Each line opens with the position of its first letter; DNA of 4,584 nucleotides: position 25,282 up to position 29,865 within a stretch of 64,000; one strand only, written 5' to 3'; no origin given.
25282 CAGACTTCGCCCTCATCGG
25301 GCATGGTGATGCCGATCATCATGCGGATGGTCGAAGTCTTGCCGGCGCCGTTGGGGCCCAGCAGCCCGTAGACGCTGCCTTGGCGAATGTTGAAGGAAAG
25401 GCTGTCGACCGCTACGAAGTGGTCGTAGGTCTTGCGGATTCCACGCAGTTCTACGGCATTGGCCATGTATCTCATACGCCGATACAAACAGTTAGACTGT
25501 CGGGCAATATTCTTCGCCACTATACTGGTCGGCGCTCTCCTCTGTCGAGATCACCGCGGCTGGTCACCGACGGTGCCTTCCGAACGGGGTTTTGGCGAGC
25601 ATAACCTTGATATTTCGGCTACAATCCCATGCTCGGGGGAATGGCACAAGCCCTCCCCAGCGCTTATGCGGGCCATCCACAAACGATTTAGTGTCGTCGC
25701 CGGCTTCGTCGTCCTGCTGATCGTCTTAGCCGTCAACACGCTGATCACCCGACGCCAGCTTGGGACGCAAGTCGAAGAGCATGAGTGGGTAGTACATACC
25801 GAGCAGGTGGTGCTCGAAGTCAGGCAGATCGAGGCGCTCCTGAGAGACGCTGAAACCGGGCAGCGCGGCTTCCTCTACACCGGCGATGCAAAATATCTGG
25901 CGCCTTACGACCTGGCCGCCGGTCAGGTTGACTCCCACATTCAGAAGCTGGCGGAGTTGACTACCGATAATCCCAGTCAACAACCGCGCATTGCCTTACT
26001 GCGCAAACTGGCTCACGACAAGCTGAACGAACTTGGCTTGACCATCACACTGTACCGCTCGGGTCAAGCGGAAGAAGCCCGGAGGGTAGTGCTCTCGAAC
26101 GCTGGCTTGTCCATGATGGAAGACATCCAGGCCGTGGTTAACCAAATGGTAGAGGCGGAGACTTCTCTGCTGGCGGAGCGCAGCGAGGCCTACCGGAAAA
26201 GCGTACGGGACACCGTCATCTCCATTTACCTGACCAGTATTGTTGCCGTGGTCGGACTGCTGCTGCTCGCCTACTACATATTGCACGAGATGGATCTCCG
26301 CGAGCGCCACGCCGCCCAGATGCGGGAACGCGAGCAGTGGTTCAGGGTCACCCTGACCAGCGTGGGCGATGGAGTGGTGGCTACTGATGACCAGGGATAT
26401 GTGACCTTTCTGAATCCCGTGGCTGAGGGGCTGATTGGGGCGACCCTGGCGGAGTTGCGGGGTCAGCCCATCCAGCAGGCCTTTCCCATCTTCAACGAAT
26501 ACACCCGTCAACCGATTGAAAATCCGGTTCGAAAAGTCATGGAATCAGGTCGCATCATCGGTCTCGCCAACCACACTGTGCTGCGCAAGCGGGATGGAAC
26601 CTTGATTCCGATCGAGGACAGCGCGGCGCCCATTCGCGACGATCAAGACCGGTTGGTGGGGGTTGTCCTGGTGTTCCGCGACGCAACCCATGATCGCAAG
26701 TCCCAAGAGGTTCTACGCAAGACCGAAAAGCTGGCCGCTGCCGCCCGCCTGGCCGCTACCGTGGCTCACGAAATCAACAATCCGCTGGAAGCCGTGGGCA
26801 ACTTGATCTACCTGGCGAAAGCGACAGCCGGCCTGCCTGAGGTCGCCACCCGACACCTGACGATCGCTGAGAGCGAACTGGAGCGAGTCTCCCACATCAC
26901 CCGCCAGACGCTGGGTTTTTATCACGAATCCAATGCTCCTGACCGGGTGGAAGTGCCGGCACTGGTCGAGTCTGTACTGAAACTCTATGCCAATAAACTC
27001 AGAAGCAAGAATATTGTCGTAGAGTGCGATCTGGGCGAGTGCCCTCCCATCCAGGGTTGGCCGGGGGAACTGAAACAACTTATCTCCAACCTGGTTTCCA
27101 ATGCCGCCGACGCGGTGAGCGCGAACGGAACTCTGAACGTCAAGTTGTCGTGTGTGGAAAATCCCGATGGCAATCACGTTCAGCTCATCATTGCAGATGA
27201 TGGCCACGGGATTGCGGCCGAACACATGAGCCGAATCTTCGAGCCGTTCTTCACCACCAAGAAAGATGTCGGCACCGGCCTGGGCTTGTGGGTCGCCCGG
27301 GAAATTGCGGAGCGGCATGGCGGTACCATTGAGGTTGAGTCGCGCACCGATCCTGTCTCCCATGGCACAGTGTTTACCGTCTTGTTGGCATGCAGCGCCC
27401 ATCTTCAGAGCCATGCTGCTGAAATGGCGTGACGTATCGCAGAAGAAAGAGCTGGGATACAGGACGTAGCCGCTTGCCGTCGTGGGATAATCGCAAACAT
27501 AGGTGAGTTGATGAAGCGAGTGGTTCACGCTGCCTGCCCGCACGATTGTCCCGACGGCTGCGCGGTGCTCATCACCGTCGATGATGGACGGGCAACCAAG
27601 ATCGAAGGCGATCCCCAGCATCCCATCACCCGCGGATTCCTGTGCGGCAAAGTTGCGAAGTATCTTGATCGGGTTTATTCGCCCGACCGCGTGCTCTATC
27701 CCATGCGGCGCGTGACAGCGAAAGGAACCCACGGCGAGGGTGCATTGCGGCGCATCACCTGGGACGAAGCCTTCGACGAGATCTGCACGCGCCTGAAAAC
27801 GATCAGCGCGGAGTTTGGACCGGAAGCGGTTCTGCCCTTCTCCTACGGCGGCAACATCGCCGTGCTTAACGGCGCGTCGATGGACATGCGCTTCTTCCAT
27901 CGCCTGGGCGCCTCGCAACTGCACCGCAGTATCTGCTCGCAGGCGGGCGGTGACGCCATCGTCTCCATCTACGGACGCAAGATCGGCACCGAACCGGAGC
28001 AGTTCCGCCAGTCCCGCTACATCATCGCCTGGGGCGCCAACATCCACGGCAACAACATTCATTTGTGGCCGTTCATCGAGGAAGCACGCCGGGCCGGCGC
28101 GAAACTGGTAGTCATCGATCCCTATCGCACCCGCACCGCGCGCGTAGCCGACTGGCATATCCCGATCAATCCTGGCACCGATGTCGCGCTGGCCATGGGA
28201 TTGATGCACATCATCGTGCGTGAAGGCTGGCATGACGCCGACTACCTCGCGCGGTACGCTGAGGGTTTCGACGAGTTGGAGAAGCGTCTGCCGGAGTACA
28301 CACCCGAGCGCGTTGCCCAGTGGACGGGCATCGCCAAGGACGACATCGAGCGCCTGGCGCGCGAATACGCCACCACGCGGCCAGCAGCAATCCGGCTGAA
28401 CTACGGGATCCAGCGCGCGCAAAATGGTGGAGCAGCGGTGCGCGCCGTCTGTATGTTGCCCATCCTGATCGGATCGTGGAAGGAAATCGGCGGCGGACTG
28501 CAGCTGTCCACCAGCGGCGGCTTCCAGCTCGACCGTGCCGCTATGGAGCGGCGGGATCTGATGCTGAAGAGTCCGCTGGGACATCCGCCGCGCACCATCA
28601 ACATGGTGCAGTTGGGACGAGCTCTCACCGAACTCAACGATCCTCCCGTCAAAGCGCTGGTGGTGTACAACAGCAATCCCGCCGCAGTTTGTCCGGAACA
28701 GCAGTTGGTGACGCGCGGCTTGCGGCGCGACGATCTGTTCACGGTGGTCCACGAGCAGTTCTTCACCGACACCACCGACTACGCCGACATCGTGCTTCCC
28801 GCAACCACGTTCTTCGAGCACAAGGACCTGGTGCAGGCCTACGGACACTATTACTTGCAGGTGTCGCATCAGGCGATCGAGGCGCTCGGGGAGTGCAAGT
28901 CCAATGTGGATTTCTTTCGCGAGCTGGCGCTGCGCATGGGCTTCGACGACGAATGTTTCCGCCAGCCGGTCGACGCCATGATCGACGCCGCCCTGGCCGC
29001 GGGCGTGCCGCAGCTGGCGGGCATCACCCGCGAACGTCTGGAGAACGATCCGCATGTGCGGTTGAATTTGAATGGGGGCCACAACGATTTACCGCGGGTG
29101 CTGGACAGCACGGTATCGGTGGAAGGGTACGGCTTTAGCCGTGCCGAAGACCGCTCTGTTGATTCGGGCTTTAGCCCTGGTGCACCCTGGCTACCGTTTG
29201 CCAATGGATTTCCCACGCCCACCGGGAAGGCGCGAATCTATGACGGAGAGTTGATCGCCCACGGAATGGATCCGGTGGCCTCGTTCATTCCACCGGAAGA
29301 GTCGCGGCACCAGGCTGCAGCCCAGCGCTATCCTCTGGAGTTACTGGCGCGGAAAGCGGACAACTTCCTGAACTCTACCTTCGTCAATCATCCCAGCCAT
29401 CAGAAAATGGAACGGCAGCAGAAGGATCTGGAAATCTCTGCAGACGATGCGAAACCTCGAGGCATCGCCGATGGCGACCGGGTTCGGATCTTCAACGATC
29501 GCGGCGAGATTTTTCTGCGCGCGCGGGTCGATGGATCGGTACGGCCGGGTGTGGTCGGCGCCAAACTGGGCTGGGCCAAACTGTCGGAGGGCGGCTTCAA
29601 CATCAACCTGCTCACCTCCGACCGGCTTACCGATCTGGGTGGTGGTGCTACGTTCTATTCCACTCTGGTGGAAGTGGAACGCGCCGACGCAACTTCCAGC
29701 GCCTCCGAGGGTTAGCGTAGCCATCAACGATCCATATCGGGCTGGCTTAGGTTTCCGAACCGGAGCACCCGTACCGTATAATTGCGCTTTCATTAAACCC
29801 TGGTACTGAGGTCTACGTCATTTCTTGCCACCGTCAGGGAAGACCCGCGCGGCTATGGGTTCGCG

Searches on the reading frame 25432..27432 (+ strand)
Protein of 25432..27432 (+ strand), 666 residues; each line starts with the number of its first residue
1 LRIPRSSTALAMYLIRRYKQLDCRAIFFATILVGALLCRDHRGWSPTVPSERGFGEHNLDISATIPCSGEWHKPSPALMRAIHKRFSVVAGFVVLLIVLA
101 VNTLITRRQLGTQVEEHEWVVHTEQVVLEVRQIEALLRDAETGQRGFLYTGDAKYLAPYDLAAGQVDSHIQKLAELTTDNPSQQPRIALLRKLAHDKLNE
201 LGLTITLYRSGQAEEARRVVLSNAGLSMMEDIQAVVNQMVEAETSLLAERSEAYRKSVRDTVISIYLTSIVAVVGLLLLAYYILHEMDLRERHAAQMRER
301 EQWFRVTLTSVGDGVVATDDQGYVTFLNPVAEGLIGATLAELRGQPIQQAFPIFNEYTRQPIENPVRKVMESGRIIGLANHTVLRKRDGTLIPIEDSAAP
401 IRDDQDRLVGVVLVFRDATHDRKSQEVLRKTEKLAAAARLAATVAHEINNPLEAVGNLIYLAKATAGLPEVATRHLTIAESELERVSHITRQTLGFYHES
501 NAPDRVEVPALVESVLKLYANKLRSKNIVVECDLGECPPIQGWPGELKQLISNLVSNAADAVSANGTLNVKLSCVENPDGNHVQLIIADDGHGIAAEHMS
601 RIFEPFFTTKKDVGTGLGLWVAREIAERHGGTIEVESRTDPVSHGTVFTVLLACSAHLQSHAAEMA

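Call 54: search_protein_families(library=pfam, proteins=[window:25432-27432:+], max_evalue=0.00001)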
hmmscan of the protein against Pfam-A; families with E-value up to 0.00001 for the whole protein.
window:25432-27432:+ (666 aa): 6 families
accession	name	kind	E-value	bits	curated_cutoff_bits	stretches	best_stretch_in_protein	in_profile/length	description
PF05227.19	CHASE3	-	9.9e-39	132.8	28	1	117-252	2-137/138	CHASE3 domain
PF02518.31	HATPase_c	-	8.3e-25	87.8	26.4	1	546-652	5-107/111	Histidine kinase-, DNA gyrase B-, and HSP90-like ATPase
PF08448.16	PAS_4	-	2.8e-14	53.7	23.1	1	308-420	1-107/110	PAS fold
PF13426.13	PAS_9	-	4e-13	50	27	1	313-419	2-102/103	PAS domain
PF00989.32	PAS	-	1.8e-10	41.3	22.6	1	305-417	4-112/113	PAS fold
PF00512.31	HisKA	-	7.1e-07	29.6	26.9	1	438-494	3-58/66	His Kinase A (phospho-acceptor) domain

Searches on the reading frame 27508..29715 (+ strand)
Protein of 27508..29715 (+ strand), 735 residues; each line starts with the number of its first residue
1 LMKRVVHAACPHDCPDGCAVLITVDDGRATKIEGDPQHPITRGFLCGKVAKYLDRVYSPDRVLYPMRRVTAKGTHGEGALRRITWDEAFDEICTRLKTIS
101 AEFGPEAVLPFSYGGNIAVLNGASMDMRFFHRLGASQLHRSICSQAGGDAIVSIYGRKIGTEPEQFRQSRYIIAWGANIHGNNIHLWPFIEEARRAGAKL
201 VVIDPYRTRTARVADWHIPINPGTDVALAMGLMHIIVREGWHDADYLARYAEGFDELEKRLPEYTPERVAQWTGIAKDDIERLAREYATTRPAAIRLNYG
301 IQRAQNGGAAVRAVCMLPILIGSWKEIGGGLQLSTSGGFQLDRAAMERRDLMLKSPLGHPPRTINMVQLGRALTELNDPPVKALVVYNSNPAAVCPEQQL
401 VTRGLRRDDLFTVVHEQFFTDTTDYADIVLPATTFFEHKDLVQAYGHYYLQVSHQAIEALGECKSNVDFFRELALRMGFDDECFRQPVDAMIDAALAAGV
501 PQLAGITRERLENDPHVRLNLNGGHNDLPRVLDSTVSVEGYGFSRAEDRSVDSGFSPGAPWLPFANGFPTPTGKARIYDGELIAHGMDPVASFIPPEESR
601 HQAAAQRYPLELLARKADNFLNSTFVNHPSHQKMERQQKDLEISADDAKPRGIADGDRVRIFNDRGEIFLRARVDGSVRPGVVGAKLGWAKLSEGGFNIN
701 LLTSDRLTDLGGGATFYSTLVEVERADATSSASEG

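Call 54: search_protein_families(library=pfam, proteins=[window:27508-29715:+], max_evalue=0.00001)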
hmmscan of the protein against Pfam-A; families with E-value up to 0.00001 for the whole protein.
window:27508-29715:+ (735 aa): 3 families
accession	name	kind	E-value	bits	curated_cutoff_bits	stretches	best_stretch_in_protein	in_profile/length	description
PF00384.28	Molybdopterin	-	7.9e-43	147.3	24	1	61-474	1-351/353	Molybdopterin oxidoreductase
PF01568.27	Molydop_binding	-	6.9e-22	78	26.8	1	612-719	3-109/110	Molydopterin dinucleotide binding domain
PF04879.21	Molybdop_Fe4S4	-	7.9e-15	55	22.7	1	4-58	2-55/55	Molybdopterin oxidoreductase Fe4S4 domain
